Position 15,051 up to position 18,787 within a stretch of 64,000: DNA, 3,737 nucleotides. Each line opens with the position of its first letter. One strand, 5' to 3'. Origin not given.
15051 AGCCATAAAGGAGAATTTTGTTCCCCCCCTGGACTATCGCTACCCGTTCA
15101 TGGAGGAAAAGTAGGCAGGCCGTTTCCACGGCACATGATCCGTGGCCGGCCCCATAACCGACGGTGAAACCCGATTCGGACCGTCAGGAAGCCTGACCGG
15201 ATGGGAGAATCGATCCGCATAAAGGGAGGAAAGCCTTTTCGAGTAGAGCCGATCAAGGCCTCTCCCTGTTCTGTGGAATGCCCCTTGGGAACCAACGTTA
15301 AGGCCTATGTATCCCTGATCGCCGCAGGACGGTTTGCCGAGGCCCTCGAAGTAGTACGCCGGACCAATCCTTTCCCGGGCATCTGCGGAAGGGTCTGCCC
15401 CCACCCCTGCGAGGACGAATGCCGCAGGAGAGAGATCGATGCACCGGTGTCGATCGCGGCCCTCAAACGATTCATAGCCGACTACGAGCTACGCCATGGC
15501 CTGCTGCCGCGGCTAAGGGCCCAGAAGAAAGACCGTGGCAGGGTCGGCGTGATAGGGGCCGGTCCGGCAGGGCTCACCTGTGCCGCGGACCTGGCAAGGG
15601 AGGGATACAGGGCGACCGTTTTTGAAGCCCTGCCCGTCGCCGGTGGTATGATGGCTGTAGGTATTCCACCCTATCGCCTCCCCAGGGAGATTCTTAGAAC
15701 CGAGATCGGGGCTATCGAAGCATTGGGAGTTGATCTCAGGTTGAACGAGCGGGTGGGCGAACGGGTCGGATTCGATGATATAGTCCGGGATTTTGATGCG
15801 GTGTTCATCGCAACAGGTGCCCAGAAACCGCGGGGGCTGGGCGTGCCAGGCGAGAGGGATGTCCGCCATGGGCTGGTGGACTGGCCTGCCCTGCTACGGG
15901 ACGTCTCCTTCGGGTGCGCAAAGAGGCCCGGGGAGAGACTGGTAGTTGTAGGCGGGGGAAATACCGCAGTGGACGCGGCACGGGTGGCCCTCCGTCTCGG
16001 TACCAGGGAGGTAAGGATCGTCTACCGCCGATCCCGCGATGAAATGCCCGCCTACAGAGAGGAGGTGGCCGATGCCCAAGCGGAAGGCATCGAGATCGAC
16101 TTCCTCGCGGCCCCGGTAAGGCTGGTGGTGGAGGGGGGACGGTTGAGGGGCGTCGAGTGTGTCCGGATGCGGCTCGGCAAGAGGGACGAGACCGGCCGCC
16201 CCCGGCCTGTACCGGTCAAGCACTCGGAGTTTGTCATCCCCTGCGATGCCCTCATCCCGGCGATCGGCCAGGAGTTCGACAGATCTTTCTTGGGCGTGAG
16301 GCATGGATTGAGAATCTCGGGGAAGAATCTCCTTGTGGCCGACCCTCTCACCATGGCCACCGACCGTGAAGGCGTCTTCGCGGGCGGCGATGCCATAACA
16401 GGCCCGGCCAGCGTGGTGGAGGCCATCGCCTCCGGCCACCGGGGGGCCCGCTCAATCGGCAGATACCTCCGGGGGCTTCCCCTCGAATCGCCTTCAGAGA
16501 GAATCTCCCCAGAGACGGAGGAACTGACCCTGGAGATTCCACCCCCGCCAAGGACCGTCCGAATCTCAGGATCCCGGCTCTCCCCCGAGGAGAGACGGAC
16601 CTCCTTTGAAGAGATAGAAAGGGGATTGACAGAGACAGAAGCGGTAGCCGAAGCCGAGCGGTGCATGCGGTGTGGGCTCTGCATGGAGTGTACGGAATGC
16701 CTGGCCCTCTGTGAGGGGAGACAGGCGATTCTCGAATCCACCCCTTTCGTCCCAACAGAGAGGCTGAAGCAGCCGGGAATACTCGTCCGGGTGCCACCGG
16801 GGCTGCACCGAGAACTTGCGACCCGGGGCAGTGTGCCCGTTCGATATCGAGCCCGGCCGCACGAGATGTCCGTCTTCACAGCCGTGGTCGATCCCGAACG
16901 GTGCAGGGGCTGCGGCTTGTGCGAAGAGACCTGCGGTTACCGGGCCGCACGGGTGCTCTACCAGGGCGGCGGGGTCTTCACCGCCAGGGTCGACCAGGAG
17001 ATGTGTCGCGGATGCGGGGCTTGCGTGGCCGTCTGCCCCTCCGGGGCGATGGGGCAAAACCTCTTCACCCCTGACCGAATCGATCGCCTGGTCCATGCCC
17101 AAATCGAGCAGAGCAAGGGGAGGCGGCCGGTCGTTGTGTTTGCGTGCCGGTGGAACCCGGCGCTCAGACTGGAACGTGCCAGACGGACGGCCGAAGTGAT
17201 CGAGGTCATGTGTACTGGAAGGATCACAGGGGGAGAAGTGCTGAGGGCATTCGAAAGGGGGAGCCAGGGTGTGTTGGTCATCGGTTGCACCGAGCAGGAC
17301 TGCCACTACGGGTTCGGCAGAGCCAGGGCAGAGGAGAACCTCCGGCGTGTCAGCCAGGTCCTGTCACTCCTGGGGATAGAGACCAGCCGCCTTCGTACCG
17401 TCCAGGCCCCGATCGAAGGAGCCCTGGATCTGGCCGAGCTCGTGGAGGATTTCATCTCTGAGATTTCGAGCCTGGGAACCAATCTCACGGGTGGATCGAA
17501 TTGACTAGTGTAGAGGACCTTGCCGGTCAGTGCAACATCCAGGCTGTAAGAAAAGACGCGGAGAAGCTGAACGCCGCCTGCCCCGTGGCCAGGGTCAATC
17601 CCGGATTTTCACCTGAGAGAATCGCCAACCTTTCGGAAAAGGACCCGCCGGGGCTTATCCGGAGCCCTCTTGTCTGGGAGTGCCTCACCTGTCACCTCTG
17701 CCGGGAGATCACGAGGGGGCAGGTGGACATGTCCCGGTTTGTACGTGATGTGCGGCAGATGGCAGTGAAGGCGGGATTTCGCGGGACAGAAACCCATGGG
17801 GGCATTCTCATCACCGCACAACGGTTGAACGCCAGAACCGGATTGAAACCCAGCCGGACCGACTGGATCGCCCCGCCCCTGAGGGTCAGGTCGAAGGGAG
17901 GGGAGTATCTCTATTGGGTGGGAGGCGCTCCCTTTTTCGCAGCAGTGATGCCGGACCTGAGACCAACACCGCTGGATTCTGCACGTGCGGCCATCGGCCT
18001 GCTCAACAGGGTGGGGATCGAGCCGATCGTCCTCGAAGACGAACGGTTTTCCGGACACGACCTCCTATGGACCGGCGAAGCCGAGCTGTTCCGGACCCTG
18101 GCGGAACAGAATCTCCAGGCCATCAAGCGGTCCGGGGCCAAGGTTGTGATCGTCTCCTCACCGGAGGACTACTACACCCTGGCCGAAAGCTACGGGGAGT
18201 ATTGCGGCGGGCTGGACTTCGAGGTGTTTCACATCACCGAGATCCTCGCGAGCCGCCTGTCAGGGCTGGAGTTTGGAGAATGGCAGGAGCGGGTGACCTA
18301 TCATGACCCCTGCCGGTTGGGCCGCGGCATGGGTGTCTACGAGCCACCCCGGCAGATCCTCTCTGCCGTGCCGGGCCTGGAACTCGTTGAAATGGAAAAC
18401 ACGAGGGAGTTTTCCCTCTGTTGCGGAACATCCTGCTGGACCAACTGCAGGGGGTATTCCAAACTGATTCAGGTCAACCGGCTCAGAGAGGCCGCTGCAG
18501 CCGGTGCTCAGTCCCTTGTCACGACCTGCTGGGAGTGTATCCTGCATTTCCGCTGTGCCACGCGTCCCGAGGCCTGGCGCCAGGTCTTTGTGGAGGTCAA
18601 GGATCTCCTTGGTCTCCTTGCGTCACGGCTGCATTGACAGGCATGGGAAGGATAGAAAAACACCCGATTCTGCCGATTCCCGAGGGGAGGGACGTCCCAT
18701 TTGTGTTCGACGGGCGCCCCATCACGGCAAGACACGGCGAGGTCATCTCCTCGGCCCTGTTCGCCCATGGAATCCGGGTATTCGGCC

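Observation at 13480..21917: Proline-oxidation operon wired to Hdr/MvhD/GltD-type modules: candidate electron-bifurcating or confurcating L-proline dehydrogenase supercomplex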

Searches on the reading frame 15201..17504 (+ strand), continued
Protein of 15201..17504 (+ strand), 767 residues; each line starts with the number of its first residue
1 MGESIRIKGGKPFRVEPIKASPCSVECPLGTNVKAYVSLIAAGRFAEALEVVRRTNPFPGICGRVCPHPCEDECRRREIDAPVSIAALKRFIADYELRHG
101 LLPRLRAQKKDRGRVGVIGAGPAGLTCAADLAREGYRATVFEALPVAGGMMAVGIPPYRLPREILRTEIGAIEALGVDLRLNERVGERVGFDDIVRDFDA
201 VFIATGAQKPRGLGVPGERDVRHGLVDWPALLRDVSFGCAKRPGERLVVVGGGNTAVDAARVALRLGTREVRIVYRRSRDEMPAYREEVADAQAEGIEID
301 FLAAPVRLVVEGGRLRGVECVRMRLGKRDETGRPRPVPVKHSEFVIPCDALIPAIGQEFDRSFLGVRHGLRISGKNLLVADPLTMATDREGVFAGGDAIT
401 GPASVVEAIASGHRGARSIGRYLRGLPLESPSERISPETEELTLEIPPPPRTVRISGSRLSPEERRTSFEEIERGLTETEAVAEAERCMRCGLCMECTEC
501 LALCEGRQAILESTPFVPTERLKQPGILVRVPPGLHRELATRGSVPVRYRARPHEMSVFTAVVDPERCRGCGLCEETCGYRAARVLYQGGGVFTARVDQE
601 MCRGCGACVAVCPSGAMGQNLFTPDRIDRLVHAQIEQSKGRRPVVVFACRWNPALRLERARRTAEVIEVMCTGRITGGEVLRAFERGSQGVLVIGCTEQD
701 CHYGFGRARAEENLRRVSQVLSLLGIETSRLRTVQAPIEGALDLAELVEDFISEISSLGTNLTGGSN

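Call 86: fold_search(model_id=the predicted structure, library=pdb)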
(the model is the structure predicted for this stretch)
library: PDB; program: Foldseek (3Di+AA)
matches with E <= 10: 1888; with E <= 0.001: 632
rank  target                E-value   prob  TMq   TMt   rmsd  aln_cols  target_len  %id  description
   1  9bov_A                5.5e-55  1.00  0.60  0.39  18.6       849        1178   31  Structure of electron bifurcating Nfn-ABC complexed with NAD from Caldicellulosiruptor saccharolyticus (released 2025-03-05)
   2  8oh5_C                6.1e-51  1.00  0.60  0.40  19.3       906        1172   25  Cryo-EM structure of the electron bifurcating transhydrogenase StnABC complex from Sporomusa Ovata (state 2) (released 2023-09-13)
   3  9n5u_A                4.4e-49  1.00  0.57  0.46  10.3       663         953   33  Structure of the Thermococcus sibiricus NfnABC complex (released 2025-05-07)
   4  9n5v_A                2.8e-47  1.00  0.56  0.46  10.4       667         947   32  Structure of the NAD(H)-bound Thermococcus sibiricus NfnABC complex (released 2025-05-07)
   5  4ylf_B                2.9e-40  1.00  0.50  0.81   2.4       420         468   40  Insights into flavin-based electron bifurcation via the NADH-dependent reduced ferredoxin-NADP oxidoreductase structur (released 2015-07-08)
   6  5jca_L                5.1e-39  1.00  0.50  0.80   2.1       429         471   39  NADP(H) bound NADH-dependent Ferredoxin:NADP Oxidoreductase (NfnI) from Pyrococcus furiosus (released 2017-04-12)
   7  5jfc_L                1.8e-37  1.00  0.49  0.80   2.1       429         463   38  NADH-dependent Ferredoxin:NADP Oxidoreductase (NfnI) from Pyrococcus furiosus (released 2017-04-12)
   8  5vj7_A                1.9e-37  1.00  0.48  0.79   2.7       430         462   35  Ferredoxin NADP Oxidoreductase (Xfn) (released 2017-07-19)
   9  6s6s_E                1.6e-33  1.00  0.49  0.79   2.4       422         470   34  Structure of Azospirillum brasilense Glutamate Synthase in a4b4 oligomeric state. (released 2019-09-11)
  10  6s6t_E                8.2e-32  1.00  0.49  0.78   2.6       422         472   34  Structure of Azospirillum brasilense Glutamate Synthase in a4b3 oligomeric state (released 2019-09-11)
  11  2vdc_G                6.2e-31  1.00  0.48  0.79   3.0       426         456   31  THE 9.5 A RESOLUTION STRUCTURE OF GLUTAMATE SYNTHASE FROM CRYO-ELECTRON MICROSCOPY AND ITS OLIGOMERIZATION BEHAVIOR IN (released 2008-01-15)
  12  1h7x_A                7.3e-30  1.00  0.49  0.38  15.4       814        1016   18  Dihydropyrimidine dehydrogenase (DPD) from pig, ternary complex of a mutant enzyme (C671A), NADPH and 5-fluorouracil (released 2001-02-23)
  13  8f61_B                8.1e-30  1.00  0.48  0.37   3.3       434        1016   27  Dihydropyrimidine Dehydrogenase (DPD) C671S Mutant Soaked with Dihydrothymine Quasi-Anaerobically (released 2023-02-01)
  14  7m32_D                1.3e-29  1.00  0.47  0.36   3.6       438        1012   26  Dihydropyrimidine Dehydrogenase (DPD) C671A Mutant Soaked with Uracil and NADPH Anaerobically (released 2021-06-09)
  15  1gte_D                1.4e-29  1.00  0.50  0.38  15.0       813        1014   18  DIHYDROPYRIMIDINE DEHYDROGENASE (DPD) FROM PIG, BINARY COMPLEX WITH 5-IODOURACIL (released 2002-04-11)
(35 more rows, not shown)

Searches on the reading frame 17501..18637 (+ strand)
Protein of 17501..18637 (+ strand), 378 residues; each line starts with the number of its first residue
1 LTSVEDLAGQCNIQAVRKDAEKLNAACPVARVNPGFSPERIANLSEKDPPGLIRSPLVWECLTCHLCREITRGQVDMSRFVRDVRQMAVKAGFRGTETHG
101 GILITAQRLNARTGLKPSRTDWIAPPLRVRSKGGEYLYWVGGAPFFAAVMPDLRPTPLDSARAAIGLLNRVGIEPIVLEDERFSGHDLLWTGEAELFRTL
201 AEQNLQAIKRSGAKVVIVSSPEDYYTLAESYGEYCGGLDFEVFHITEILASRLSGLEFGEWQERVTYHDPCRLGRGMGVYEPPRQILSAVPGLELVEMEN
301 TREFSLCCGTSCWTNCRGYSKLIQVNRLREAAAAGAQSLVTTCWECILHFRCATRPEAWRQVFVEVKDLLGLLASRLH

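Call 3: search_protein_families(library=pfam, proteins=[window:17501-18637:+])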
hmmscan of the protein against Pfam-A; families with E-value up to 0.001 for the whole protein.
window:17501-18637:+ (378 aa): 1 family
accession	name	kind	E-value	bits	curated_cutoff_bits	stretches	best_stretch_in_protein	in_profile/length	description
PF02754.22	CCG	-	1.5e-17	63.9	20.6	1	265-351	1-85/85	Cysteine-rich domain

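Call 4: search_protein_families(library=ncbifam, proteins=[window:17501-18637:+], max_evalue=0.00001)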
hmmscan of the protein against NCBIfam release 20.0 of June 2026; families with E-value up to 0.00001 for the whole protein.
window:17501-18637:+ (378 aa): 7 families
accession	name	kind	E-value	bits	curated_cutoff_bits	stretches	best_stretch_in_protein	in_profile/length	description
NF004898.0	PRK06259.1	equivalog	1.1e-29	103.5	385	1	58-373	185-484/488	fumarate reductase (CoM/CoB) subunit TfrB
NF045670.1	quin_L_LdhH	equivalog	1.9e-21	76.1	800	1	160-354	484-689/706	L-lactate dehydrogenase (quinone) large subunit LdhH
NF008369.0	PRK11168.1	equivalog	6e-12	45.2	278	1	161-347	185-377/401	anaerobic glycerol-3-phosphate dehydrogenase subunit C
NF045796.1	DsrK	equivalog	6.5e-10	38.2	400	1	201-321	250-381/453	sulfate reduction electron transfer complex DsrMKJOP subunit DsrK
NF045724.1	ferredox_TmcB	equivalog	6.6e-10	38.1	735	1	260-346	310-400/430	electron transfer complex ferredoxin TmcB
NF045663.1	diclust_near_Sec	equivalog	1.2e-08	33.5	530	0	189-346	465-614/759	pyridine nucleotide-disulfide oxidoreductase/dicluster-binding protein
NF045711.1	sulf_resp_HmcF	equivalog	2.7e-06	26.5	750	1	262-347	334-422/457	sulfate respiration complex iron-sulfur protein HmcF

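Call 44: search_solved_structures(query=window:17501-18637:+, max_evalue=0.01, show_alignments=2)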
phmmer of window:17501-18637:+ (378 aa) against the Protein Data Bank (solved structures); distinct sequences matched with E-value up to 0.01: 3.
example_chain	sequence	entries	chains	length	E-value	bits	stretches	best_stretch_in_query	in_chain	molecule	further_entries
9ojn_A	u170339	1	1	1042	5.8e-18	68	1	46-349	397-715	Iron-sulfur-binding reductase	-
8rvv_C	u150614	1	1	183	0.00039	22.5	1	25-96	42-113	H(2):CoB-CoM heterodisulfide,ferredoxin reductase subunit C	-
8rvu_c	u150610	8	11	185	0.0004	22.5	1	25-96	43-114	H(2):CoB-CoM heterodisulfide,ferredoxin reductase subunit C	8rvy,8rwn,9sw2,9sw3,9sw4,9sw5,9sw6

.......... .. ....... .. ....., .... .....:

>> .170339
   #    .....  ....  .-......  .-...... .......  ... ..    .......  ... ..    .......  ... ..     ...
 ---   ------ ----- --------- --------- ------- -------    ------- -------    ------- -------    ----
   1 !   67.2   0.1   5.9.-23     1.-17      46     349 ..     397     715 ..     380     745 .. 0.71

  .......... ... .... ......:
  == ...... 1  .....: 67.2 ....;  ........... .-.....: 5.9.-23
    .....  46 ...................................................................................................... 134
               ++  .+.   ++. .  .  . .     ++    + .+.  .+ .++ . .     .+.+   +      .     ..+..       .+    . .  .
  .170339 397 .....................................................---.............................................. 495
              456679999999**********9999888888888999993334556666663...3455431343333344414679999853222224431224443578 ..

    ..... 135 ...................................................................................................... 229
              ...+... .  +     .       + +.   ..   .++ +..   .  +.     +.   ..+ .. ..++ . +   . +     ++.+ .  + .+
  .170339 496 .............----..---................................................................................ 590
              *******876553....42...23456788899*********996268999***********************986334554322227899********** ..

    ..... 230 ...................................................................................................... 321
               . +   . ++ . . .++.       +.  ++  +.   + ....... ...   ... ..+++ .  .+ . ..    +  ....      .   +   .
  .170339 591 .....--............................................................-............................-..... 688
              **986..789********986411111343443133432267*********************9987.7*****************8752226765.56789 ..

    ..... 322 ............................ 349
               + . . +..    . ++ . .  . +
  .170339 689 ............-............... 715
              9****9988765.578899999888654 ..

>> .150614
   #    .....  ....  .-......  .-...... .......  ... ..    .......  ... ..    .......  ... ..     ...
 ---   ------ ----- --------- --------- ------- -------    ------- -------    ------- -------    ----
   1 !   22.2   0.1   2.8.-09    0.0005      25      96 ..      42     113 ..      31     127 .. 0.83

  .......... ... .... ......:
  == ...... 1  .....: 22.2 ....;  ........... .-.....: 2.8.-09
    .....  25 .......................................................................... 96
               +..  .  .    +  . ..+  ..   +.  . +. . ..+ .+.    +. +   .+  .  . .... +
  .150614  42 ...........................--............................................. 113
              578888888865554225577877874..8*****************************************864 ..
